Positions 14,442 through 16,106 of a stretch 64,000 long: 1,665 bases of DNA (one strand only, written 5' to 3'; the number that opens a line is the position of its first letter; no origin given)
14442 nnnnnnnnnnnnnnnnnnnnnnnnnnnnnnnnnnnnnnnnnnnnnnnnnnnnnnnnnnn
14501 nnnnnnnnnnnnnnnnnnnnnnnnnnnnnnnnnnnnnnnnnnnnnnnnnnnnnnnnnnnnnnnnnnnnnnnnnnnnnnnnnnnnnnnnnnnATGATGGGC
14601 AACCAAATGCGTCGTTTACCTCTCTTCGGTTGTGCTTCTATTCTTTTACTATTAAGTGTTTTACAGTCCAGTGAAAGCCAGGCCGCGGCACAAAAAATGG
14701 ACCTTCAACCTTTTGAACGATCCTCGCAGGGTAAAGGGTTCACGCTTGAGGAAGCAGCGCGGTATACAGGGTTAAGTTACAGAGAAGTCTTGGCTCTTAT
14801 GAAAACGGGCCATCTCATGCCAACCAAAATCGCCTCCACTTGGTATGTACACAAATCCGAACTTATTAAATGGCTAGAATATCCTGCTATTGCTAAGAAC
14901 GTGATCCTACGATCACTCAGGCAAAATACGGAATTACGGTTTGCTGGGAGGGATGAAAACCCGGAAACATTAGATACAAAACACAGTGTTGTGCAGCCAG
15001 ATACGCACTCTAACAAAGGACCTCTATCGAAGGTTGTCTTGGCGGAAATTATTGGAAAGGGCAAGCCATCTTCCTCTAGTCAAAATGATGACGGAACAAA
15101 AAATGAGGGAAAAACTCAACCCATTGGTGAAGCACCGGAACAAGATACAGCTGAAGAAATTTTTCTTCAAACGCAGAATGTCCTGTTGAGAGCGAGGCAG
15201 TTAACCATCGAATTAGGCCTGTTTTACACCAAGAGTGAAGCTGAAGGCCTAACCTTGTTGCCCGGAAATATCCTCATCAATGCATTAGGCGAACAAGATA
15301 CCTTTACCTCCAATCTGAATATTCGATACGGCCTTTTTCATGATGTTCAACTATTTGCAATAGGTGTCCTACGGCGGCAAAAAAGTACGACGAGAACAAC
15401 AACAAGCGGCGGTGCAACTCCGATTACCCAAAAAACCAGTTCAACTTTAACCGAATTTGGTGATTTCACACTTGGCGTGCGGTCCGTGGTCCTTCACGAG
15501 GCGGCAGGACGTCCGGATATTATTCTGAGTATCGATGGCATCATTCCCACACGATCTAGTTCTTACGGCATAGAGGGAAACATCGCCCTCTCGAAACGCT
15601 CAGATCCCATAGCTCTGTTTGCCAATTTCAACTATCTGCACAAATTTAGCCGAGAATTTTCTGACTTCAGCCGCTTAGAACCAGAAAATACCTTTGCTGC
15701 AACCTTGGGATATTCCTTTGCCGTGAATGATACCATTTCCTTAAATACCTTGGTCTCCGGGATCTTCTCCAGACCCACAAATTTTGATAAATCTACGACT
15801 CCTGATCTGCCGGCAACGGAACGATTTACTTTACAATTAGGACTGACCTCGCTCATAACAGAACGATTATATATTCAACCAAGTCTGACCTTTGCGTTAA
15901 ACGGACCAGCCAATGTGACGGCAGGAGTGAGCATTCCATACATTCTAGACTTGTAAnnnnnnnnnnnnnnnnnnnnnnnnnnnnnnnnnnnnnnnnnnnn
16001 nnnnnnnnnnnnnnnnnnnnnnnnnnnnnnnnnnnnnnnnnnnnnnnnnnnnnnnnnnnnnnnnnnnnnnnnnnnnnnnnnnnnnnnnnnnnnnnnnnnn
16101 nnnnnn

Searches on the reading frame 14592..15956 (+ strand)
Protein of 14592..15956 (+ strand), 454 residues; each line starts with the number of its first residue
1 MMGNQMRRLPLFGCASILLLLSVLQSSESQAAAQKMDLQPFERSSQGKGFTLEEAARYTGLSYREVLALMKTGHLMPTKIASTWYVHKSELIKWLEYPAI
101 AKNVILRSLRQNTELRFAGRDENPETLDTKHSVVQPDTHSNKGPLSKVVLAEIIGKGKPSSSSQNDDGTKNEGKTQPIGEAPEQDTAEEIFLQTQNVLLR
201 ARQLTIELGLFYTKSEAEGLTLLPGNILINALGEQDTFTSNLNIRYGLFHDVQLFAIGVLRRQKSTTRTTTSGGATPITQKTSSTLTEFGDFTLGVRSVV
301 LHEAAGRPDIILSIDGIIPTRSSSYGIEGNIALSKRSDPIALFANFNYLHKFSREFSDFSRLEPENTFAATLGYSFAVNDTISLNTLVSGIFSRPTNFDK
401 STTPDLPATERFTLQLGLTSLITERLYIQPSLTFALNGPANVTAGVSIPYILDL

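Call 7: search_protein_families(library=pfam, proteins=[window:14592-15956:+], max_evalue=0.001)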
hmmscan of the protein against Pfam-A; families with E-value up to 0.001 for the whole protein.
window:14592-15956:+ (454 aa): 1 family
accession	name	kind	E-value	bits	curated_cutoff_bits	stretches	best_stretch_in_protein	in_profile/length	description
PF12728.13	HTH_17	-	1.6e-08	35.1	27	1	50-96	2-48/51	Helix-turn-helix domain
